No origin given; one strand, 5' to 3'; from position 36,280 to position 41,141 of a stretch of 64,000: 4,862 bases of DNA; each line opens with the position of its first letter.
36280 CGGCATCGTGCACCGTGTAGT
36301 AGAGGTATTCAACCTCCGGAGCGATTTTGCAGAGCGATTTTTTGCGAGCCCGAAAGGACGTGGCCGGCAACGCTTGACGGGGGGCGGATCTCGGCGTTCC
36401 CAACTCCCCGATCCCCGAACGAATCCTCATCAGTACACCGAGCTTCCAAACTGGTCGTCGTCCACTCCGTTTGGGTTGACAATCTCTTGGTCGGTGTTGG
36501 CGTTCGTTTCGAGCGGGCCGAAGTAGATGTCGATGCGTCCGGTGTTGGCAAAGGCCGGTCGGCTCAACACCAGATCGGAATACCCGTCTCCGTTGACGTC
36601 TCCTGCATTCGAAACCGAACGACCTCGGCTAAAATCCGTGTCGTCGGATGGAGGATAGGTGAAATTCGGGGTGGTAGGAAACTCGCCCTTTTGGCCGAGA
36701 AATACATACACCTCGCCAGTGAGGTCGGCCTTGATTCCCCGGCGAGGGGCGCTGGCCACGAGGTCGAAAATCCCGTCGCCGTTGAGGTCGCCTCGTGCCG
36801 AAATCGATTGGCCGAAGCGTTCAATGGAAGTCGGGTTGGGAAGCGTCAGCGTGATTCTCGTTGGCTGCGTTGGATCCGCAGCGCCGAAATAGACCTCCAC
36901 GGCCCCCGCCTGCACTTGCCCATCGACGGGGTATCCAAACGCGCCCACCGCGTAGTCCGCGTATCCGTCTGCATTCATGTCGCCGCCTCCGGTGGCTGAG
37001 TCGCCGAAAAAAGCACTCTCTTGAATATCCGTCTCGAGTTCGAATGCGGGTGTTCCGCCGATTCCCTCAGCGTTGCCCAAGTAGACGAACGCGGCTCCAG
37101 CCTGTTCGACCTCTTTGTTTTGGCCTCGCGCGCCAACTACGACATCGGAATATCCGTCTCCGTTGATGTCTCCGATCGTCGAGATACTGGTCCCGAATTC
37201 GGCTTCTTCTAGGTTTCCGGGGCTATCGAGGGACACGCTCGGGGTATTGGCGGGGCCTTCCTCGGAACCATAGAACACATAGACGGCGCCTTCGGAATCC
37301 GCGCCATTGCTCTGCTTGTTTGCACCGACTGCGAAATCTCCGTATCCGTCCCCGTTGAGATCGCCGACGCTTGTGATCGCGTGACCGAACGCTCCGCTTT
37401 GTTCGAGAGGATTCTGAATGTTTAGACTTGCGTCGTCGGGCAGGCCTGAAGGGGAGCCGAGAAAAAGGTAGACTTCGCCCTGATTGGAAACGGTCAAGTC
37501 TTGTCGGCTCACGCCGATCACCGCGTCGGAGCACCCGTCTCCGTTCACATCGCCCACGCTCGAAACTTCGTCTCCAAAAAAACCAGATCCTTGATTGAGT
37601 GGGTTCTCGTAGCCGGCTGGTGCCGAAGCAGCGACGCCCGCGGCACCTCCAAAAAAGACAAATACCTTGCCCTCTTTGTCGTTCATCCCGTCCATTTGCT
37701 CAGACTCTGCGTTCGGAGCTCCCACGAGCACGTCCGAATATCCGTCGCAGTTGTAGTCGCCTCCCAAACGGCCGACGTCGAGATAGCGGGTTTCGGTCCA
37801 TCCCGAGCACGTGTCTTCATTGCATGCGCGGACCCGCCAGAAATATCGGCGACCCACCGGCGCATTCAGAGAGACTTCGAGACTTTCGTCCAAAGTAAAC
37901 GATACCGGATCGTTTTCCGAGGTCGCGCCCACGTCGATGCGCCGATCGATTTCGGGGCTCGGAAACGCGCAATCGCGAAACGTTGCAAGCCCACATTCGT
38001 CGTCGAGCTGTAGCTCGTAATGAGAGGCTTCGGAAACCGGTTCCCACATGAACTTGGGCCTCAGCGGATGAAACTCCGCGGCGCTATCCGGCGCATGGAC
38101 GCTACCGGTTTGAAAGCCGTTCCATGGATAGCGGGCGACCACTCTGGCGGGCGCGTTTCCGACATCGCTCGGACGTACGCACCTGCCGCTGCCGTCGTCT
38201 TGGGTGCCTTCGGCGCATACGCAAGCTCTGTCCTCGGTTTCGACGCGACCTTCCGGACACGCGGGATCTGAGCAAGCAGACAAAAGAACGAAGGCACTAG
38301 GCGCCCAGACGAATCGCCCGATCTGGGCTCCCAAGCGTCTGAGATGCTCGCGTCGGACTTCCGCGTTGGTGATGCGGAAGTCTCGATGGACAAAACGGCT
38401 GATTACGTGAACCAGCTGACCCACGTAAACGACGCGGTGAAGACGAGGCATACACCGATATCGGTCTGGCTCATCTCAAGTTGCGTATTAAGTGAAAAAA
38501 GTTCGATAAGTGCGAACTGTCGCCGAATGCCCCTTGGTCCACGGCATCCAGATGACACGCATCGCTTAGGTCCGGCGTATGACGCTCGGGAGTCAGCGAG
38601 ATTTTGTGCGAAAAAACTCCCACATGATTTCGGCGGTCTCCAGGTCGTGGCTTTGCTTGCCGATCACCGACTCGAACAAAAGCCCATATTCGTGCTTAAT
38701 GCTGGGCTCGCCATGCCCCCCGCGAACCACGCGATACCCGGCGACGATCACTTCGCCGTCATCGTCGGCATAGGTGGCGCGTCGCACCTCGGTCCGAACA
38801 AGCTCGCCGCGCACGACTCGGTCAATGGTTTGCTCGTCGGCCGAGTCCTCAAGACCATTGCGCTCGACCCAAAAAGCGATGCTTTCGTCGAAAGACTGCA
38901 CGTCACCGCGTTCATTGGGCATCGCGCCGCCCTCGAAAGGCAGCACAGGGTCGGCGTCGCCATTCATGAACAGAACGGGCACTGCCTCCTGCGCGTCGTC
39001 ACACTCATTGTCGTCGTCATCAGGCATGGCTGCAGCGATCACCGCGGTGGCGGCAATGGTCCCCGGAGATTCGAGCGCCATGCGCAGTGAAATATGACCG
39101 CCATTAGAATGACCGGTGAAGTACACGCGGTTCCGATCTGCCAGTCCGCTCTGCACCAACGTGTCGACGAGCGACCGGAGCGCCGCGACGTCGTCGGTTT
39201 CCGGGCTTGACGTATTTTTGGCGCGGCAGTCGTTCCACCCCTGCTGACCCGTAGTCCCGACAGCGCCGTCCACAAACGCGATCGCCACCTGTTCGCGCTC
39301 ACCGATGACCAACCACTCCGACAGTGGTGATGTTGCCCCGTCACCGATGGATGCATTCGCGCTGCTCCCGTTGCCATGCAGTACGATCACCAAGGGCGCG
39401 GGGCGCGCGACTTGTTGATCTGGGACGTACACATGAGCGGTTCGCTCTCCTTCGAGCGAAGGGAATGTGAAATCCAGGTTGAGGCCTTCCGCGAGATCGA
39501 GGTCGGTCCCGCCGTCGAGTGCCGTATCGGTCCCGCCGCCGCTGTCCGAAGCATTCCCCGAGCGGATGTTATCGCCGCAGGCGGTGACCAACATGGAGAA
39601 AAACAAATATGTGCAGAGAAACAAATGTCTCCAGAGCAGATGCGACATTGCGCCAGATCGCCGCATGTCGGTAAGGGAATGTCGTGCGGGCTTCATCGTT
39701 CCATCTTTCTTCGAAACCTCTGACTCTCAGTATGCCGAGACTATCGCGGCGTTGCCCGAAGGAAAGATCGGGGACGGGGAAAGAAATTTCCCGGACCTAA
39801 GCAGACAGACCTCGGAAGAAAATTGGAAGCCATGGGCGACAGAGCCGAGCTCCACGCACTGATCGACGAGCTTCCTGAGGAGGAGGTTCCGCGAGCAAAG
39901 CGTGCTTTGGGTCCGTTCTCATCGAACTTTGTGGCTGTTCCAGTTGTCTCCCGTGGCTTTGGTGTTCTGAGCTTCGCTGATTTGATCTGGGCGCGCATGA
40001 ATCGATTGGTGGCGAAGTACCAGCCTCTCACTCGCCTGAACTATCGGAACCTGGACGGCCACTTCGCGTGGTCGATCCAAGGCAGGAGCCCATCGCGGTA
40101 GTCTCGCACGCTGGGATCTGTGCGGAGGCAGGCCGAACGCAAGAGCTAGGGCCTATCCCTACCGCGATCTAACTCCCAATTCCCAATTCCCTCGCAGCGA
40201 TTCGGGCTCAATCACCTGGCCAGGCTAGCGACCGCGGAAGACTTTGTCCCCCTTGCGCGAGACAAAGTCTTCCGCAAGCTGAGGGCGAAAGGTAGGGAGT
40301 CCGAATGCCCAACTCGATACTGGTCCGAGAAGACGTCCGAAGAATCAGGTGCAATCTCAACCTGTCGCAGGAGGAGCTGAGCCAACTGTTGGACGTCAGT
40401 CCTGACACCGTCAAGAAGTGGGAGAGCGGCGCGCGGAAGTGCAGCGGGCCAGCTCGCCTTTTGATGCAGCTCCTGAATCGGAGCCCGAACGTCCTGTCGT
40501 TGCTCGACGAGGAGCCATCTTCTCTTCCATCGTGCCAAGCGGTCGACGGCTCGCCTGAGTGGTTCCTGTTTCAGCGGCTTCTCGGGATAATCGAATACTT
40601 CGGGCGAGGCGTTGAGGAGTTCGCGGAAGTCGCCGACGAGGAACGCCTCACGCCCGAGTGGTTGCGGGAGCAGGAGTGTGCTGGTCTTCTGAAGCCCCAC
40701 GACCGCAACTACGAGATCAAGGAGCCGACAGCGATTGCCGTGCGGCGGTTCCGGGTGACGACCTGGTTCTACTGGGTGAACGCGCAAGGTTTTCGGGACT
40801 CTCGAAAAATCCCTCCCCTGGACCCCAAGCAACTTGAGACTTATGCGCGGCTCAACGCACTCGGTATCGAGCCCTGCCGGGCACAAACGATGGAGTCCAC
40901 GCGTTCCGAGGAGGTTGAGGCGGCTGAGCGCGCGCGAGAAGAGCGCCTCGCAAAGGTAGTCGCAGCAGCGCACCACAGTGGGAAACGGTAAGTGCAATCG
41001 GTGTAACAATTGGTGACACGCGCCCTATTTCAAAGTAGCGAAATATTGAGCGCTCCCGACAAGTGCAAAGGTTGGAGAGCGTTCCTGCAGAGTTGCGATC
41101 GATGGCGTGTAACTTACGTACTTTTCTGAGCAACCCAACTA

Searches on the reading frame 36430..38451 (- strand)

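Call 33: search_protein_families(library=pfam, proteins=[window:36430-38451:-], max_evalue=0.001)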
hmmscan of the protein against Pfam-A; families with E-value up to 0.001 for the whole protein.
window:36430-38451:- (673 aa): 4 families
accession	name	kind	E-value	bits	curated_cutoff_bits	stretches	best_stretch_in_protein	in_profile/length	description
PF01839.29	FG-GAP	-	6.3e-43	144.5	22.1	6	419-457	1-37/37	FG-GAP repeat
PF13517.12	FG-GAP_3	-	7.9e-16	58.8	26.9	3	555-628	1-60/61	FG-GAP-like repeat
PF14312.12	FG-GAP_2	-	7.5e-09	36.1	23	0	417-457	16-49/49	FG-GAP repeat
PF12256.14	TcdB_toxin_midN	-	1.3e-05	25.1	24.8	0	525-583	7-61/181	Insecticide toxin TcdB middle/N-terminal region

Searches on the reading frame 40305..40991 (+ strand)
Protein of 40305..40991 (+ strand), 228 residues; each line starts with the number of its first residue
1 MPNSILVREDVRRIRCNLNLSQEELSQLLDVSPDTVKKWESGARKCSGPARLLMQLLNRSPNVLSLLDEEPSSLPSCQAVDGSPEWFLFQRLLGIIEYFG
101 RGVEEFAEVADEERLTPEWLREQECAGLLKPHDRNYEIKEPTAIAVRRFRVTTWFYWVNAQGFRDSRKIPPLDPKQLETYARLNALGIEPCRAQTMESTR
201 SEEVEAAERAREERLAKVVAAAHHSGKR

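Call 3: search_protein_families(library=pfam, proteins=[window:40305-40991:+], max_evalue=1)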
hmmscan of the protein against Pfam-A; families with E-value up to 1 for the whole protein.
window:40305-40991:+ (228 aa): 12 families
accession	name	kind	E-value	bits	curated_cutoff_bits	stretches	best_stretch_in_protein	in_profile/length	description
PF01381.28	HTH_3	-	4.1e-08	33.6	23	1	11-44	1-34/55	Helix-turn-helix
PF15731.11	MqsA_antitoxin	-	6.9e-05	23.4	30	1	9-65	72-128/131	Antitoxin component of bacterial toxin-antitoxin system, MqsA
PF13560.12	HTH_31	-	7.8e-05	23.3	27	1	12-48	7-44/64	Helix-turn-helix domain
PF20432.4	Xre-like-HTH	-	0.0027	18.4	25.8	1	10-38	14-42/63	Antitoxin Xre-like helix-turn-helix domain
PF12844.13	HTH_19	-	0.003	17.9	30.2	1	11-44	4-37/64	Helix-turn-helix domain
PF13545.12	HTH_Crp_2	-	0.013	15.9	27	1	12-36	15-39/70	Crp-like helix-turn-helix domain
PF08281.18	Sigma70_r4_2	-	0.027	14.6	25.7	1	19-45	26-52/54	Sigma-70, region 4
PF13384.12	HTH_23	-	0.035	14.4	24.6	1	20-52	18-49/50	Homeodomain-like domain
PF13518.12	HTH_28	-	0.04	14.5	25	1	21-50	14-42/52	Helix-turn-helix domain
PF00376.29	MerR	-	0.043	14.1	28.2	1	24-40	4-20/38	MerR family regulatory protein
PF14590.12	DUF4447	-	0.16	12.2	27.2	1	10-51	11-52/166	Domain of unknown function (DUF4447)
PF10587.14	EF-1_beta_acid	-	0.42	11.5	25.7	0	202-217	7-23/28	Eukaryotic elongation factor 1 beta central acidic region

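Call 4: search_protein_families(library=padloc, proteins=[window:40305-40991:+], max_evalue=1)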
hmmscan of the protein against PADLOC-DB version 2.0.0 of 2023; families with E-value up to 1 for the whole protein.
window:40305-40991:+ (228 aa): 4 families
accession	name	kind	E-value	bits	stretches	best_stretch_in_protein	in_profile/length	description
PDLC02926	HTH_VI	-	0.00029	19.1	1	10-47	5-42/92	-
PDLC03951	RmrA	-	0.00035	17.7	1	11-45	13-47/400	-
PDLC03952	RmrA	-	0.02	11.8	1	6-46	22-62/395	-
PDLC03669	Control_protein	-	0.026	12.8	1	12-49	15-52/96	control protein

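Call 5: search_protein_families(library=ncbifam, proteins=[window:40305-40991:+], max_evalue=1)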
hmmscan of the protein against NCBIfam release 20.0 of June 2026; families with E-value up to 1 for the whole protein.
window:40305-40991:+ (228 aa): 12 families
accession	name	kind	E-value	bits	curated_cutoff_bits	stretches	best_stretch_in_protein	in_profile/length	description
TIGR03830.1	CxxCG_CxxCG_HTH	subfamily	3.4e-13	49.5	61.8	1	4-65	63-124/127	type II TA system antitoxin MqsA family protein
NF041265.1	NadS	equivalog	8.4e-09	35.6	60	1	9-67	33-91/94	NadS family protein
NF007257.0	PRK09706.1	subfamily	1.5e-05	24.8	101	1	8-73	7-73/135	transcriptional repressor DicA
NF007481.0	PRK10072.1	equivalog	5.9e-05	23.5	110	1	10-63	37-90/96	HTH-type transcriptional regulator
NF047542.1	telomere_Tap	equivalog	0.00011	21.1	600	1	10-62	21-78/695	telomere-associated protein Tap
NF040522.1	VC1465_fam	subfamily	0.00034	20.6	70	1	13-57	3-47/111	VC1465 family Xer recombination activation factor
TIGR03070.1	couple_hipB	subfamily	0.0011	18.9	71.65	1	11-44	7-40/58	type II toxin-antitoxin system Y4mF family antitoxin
NF046037.1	carphisopro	domain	0.0035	17.5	38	0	22-40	11-29/54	carph-isopro domain-containing protein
NF041951.1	phage_RstR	subfamily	0.0045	17.2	80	1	9-45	5-41/108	RstR family transcriptional repressor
TIGR02937.1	sigma70-ECF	superfamily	0.019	14.6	42.9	1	19-45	133-159/165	sigma-70 family RNA polymerase sigma factor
NF003162.0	PRK04140.1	equivalog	0.023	13.8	263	1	11-47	131-167/317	transcriptional regulator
TIGR00270.2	TIGR00270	equivalog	0.079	12.8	110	1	9-43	78-112/159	multiprotein bridging factor aMBF1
